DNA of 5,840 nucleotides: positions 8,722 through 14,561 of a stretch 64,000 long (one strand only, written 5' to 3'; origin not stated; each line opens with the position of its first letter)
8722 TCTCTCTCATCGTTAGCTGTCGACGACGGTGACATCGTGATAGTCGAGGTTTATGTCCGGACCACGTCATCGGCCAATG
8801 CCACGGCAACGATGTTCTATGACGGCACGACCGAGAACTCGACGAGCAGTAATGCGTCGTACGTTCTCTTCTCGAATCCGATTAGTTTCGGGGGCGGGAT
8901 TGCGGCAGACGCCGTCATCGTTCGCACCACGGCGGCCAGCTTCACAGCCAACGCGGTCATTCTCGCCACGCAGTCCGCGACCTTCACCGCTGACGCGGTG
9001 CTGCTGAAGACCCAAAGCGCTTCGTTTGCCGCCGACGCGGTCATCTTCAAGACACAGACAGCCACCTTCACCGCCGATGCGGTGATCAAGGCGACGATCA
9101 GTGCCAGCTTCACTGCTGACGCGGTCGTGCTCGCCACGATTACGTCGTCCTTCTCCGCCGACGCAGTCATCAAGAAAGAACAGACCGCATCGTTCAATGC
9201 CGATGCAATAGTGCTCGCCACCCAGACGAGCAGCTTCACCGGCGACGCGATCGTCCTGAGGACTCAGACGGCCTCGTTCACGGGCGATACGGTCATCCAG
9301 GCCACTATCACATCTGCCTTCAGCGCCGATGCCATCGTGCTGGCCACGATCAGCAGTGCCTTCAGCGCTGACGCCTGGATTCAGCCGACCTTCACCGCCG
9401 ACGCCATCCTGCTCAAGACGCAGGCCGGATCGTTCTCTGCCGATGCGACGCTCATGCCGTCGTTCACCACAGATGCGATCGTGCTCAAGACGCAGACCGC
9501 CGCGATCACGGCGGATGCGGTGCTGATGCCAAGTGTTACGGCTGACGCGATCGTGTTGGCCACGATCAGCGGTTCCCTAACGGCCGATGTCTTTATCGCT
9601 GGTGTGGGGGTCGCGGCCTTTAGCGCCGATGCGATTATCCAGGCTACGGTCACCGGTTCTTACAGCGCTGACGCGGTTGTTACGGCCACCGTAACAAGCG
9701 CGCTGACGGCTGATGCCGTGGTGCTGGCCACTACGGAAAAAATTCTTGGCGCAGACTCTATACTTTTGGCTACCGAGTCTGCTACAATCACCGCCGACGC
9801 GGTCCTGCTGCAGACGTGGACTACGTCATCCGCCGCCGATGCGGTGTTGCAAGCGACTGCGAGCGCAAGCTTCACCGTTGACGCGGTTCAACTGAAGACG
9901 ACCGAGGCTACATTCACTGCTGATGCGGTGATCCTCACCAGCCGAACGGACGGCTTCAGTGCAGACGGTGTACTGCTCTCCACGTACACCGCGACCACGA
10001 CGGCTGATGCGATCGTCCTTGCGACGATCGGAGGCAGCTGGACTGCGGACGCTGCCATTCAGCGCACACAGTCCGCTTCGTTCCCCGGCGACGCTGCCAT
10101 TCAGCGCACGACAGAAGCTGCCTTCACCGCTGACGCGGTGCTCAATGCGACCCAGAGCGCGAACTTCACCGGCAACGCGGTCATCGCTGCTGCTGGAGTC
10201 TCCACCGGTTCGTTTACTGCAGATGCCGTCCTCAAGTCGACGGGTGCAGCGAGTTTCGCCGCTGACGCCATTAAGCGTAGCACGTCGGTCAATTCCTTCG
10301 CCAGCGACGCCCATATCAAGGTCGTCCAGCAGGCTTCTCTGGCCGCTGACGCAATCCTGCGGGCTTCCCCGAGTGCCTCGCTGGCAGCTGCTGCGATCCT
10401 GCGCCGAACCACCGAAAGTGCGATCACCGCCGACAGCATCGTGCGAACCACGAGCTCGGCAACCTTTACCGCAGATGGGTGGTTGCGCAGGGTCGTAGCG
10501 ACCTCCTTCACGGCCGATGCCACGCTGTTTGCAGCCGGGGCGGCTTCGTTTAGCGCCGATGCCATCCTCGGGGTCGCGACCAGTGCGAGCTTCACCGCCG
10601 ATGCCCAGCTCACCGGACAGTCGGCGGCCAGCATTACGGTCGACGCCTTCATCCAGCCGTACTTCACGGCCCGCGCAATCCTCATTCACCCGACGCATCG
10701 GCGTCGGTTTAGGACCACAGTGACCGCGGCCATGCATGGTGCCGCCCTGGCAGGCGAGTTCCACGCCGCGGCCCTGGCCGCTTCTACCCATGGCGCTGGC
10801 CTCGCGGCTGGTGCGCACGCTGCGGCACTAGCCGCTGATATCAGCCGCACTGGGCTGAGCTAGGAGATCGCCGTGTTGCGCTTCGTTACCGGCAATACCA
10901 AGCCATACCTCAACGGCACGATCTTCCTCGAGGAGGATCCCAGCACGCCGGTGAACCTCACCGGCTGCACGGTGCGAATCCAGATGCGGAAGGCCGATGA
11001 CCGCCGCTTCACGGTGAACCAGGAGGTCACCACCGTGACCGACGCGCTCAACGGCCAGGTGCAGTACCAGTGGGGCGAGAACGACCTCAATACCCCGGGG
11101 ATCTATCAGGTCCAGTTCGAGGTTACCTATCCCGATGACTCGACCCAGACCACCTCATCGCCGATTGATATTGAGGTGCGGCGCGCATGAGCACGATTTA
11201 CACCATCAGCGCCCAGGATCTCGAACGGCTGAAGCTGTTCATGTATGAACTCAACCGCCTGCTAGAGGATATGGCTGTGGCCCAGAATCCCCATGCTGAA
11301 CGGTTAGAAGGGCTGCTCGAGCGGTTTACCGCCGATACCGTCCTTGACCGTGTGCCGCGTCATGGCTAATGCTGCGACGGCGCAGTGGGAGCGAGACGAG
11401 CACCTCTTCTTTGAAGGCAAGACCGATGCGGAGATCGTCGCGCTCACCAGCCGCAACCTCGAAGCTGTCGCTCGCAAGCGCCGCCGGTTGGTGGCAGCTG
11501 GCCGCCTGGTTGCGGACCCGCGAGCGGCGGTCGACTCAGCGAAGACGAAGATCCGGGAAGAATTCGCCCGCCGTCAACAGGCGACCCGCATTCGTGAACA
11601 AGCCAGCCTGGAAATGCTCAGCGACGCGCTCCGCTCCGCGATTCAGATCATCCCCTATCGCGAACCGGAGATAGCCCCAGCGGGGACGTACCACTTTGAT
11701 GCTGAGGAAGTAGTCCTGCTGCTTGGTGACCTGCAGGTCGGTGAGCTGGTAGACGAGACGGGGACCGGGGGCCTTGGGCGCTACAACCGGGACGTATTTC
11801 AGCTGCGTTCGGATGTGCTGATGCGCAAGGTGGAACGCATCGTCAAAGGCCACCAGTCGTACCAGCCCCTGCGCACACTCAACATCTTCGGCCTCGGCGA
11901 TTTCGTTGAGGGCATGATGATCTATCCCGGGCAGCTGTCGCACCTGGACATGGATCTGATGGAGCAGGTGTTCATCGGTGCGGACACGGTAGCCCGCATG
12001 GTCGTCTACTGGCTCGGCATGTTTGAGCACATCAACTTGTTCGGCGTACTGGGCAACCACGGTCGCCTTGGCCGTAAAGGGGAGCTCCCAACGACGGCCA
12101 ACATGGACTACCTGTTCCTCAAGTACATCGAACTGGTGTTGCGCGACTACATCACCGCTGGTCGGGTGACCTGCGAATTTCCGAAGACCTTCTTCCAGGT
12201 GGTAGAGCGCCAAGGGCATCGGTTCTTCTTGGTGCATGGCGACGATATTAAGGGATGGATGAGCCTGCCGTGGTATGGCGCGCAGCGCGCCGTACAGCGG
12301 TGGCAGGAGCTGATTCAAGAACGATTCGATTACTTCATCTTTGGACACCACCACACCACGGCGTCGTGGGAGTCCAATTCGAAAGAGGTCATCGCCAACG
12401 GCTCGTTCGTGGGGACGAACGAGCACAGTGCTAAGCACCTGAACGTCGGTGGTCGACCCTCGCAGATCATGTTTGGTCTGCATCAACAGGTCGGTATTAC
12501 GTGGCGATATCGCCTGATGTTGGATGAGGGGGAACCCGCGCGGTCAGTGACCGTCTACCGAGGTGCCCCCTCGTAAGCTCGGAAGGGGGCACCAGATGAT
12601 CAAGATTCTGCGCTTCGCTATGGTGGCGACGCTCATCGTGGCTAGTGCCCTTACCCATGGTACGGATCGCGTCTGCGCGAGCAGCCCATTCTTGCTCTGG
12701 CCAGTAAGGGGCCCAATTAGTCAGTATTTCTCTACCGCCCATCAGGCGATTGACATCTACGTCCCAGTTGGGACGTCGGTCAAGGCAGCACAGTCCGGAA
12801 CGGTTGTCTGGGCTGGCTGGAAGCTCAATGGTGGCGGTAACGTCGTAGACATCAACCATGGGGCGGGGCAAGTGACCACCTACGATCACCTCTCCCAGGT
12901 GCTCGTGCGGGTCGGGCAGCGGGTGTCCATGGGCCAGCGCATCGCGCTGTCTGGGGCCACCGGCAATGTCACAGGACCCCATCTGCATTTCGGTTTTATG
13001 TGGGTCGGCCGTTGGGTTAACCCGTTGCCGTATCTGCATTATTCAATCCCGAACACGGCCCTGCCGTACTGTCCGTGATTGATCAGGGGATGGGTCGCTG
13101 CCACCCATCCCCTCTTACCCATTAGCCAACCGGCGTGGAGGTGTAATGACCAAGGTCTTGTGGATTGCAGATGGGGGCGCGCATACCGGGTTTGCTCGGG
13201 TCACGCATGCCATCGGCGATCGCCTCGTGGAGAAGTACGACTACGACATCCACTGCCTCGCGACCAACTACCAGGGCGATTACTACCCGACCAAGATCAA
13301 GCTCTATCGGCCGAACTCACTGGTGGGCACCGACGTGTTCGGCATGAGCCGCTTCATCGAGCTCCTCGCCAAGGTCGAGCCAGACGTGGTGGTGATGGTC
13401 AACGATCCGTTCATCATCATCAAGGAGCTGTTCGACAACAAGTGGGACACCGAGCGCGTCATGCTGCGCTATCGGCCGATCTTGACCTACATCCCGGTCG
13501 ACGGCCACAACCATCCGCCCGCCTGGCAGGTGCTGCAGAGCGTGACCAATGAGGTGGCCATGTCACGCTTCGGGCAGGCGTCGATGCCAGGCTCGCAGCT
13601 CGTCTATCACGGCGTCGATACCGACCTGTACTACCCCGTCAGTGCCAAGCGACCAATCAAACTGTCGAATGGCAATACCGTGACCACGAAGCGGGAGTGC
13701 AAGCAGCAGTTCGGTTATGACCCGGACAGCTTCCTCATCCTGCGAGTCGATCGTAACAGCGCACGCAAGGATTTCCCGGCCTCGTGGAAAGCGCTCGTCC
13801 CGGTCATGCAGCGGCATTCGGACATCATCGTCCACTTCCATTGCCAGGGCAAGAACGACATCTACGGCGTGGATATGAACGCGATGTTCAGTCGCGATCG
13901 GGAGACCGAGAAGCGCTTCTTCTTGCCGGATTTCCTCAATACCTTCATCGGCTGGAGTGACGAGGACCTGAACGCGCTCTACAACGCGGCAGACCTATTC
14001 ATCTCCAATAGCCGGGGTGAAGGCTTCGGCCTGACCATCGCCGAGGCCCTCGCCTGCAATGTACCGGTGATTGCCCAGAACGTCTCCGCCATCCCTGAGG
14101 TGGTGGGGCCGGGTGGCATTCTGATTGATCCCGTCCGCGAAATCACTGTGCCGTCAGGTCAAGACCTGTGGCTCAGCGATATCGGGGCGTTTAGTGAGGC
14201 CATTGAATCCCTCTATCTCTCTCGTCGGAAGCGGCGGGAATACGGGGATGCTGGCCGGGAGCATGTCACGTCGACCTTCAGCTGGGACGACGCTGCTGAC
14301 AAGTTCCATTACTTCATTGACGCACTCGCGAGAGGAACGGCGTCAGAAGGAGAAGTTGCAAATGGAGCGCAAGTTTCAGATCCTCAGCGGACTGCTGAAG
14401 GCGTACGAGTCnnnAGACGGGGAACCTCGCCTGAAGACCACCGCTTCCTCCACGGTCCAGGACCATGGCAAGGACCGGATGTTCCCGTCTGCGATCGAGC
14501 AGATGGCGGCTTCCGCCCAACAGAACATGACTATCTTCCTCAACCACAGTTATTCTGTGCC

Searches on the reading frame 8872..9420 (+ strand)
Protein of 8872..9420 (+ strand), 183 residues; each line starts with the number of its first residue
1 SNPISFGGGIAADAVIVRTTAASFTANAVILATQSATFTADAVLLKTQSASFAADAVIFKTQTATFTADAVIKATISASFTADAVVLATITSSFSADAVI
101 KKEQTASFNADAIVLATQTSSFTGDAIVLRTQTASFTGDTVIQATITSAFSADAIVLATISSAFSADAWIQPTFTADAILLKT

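Call 43: search_solved_structures(query=window:8872-9420:+, max_evalue=10, show_alignments=2)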
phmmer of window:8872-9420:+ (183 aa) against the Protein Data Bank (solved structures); distinct sequences matched with E-value up to 10: 1.
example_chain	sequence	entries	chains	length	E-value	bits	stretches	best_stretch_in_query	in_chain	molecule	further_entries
6iyt_A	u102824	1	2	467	3.8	10.9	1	36-131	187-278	Type I modular polyketide synthase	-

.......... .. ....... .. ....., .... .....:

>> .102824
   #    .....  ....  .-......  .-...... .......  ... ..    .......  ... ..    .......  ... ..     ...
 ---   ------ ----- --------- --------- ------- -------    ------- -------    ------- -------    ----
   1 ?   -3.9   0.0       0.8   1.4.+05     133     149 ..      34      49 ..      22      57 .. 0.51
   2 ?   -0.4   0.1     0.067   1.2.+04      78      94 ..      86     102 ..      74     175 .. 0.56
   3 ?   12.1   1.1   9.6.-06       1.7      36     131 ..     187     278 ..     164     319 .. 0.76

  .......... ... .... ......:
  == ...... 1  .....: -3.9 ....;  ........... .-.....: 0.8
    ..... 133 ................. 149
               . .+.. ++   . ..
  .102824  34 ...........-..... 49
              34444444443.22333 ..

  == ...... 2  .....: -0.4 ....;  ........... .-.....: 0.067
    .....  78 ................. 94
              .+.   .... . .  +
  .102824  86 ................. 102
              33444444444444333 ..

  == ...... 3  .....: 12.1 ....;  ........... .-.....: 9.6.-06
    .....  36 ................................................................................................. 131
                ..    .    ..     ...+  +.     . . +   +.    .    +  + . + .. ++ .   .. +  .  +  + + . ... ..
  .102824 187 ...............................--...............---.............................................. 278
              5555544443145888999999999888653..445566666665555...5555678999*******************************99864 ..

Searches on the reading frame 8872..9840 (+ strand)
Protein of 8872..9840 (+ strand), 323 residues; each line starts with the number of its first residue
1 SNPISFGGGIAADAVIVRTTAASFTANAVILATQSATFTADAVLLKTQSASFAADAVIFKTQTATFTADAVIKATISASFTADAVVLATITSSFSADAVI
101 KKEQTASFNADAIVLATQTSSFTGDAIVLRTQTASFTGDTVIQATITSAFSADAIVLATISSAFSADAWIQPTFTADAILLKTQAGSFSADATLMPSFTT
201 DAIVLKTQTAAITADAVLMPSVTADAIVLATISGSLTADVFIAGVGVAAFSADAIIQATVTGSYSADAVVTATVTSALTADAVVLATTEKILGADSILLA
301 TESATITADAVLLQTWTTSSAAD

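Call 64: search_dna_similar(query=window:8872-9840:+, collection=phages, mode=protein, max_rows=25, max_evalue=0.001)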
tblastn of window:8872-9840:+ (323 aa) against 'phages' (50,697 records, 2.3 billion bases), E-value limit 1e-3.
No match.

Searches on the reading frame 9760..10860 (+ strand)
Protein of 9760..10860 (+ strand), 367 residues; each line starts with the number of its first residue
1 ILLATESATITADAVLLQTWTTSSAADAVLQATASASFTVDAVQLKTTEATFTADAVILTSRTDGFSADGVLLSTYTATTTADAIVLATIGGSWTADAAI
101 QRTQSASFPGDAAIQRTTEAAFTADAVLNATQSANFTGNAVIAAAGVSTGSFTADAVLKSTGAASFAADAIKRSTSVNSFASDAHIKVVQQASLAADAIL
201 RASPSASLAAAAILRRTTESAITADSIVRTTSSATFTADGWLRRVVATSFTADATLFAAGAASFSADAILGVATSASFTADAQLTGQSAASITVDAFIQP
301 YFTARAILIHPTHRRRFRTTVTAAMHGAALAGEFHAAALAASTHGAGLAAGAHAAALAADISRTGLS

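Call 33: find_homologous_proteins(query=window:9760-10860:+, max_evalue=0.001)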
Query window:9760-10860:+ (367 aa): 78 proteins with E <= 0.001 among 8000 candidates.
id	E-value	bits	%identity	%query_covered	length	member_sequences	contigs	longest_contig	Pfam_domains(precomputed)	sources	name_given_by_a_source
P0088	1.8e-63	233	35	93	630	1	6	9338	-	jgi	jgi:hypothetical protein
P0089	6.4e-45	172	37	66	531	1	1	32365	PF13385.14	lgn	-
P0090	3.1e-41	160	38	86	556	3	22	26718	-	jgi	jgi:hypothetical protein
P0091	8.4e-32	129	45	63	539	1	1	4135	-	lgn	-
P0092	1.0e-30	126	37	75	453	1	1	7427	-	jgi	jgi:hypothetical protein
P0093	9.7e-29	119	36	67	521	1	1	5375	-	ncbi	-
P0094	1.6e-27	115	36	62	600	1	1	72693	-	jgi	jgi:hypothetical protein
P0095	1.6e-26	112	36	71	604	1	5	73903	-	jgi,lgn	-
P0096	1.4e-25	109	49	43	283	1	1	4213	-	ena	-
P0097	6.9e-25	106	36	70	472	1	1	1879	-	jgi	jgi:hypothetical protein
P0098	1.3e-24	106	35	48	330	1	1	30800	-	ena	-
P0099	3.5e-23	101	38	56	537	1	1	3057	-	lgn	-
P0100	5.2e-23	100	39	66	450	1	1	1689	-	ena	-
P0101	7.7e-23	100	35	62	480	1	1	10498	-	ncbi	-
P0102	5.0e-20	91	40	55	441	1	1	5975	-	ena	-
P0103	6.8e-19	87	36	59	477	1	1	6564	-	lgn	-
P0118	3.7e-16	78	44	36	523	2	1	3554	PF03865.20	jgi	jgi:hypothetical protein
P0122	1.0e-14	73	30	50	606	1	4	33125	PF13385.14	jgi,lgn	jgi:hypothetical protein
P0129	6.9e-13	67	42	38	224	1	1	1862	-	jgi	jgi:hypothetical protein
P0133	1.3e-11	63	43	31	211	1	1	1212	-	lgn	-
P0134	6.1e-11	61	37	42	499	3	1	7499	PF13385.14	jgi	jgi:hypothetical protein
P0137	1.4e-10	60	37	42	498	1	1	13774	PF13385.14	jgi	jgi:hypothetical protein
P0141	1.0e-9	57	43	32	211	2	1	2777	PF03865.20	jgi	jgi:hemolysin activation/secretion protein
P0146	2.1e-8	52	41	35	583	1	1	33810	PF13385.14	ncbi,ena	-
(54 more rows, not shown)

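Call 42: predict_structure(alignment_id=A2)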
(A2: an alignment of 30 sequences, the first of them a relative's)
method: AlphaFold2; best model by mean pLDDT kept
length: 441 residues; sequences in the alignment: 30
mean_pLDDT: 45.9   pTM: 0.29
mean pLDDT of the five models: 45.9, 43.9, 43.5, 43.2, 39.8
residues with pLDDT >= 90: 0; 70-90: 0; 50-70: 204; < 50: 237
segments of 3 or more residues with pLDDT < 50: 1-16, 26-28, 57-64, 72-94, 96-209, 211-214, 219-222, 386-389, 392-441
pLDDT, mean of each block of 10 residues (from residue 1): 42 44 50 49 54 49 50 43 37 42 32 33 39 43 29 29 32 34 33 38 41 49 52 54 54 57 59 59 55 57 58 58 57 59 58 57 55 54 51 38 33 32 30 41 39
secondary structure, 60 per line:
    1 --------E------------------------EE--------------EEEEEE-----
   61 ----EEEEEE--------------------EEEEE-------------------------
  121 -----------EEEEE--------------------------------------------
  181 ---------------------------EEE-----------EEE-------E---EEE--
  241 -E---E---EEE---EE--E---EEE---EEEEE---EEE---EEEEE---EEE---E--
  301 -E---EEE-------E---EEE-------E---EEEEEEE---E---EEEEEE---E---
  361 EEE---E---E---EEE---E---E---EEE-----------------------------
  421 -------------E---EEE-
elements in order: E50-55 E65-70 E91-95 E132-136 E208-210 E222-224 E236-238 E250-252 E264-266 E270-274 E278-280 E284-288 E292-294 E306-308 E320-322 E334-340 E348-353 E361-363 E375-377 E389-391 E438-440

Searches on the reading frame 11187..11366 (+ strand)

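Call 5: search_protein_families(library=pfam, proteins=[window:11187-11366:+], max_evalue=0.01)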
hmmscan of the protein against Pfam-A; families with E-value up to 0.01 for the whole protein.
window:11187-11366:+ (60 aa): 1 family
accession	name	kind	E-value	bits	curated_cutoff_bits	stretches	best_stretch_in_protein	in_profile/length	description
PF14760.11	Rnk_N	-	0.0013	19.5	23.7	0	6-42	4-33/41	Rnk N-terminus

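Call 9: search_protein_families(library=phrogs, proteins=[window:11187-11366:+], max_evalue=0.001)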
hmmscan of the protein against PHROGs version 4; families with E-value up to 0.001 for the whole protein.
window:11187-11366:+ (60 aa): 0 families

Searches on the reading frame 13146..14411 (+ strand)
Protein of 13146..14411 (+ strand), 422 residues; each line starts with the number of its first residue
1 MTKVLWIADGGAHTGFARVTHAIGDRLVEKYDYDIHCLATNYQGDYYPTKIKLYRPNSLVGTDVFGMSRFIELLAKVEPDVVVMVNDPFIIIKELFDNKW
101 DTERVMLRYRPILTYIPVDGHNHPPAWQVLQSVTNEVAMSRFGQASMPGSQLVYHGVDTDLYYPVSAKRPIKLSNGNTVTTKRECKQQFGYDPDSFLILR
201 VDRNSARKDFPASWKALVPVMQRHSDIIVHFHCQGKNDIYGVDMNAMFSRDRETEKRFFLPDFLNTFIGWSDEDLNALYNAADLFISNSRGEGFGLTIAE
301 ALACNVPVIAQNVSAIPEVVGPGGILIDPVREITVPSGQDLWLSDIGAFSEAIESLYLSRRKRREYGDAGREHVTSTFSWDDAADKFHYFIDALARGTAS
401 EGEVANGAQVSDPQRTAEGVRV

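Call 8: search_protein_families(library=phrogs, proteins=[window:13146-14411:+], max_evalue=0.001)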
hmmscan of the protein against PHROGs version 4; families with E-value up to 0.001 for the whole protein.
window:13146-14411:+ (422 aa): 2 families
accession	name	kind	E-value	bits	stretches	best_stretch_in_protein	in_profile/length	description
phrog_2170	-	moron, auxiliary metabolic gene and host takeover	4.3e-30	106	1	5-387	7-365/374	glycosyltransferase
phrog_4356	-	moron, auxiliary metabolic gene and host takeover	4.7e-11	43.5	1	196-355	136-269/307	glycosyltransferase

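Call 22: search_protein_families(library=pfam, proteins=[window:13146-14411:+], max_evalue=0.001)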
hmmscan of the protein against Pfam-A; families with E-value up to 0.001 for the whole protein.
window:13146-14411:+ (422 aa): 4 families
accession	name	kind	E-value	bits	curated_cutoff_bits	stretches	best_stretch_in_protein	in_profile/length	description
PF00534.26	Glycos_transf_1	-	2.1e-16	60.4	26.4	1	266-372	76-171/172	Glycosyl transferases group 1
PF13692.12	Glyco_trans_1_4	-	1.1e-15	58.5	27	1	266-329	62-126/142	Glycosyl transferases group 1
PF20706.3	GT4-conflict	-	9.4e-11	41.7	26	1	273-386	273-384/385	Family 4 Glycosyltransferase in conflict systems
PF13524.12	Glyco_trans_1_2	-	4e-06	27.3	25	1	272-387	37-142/144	Glycosyl transferase-like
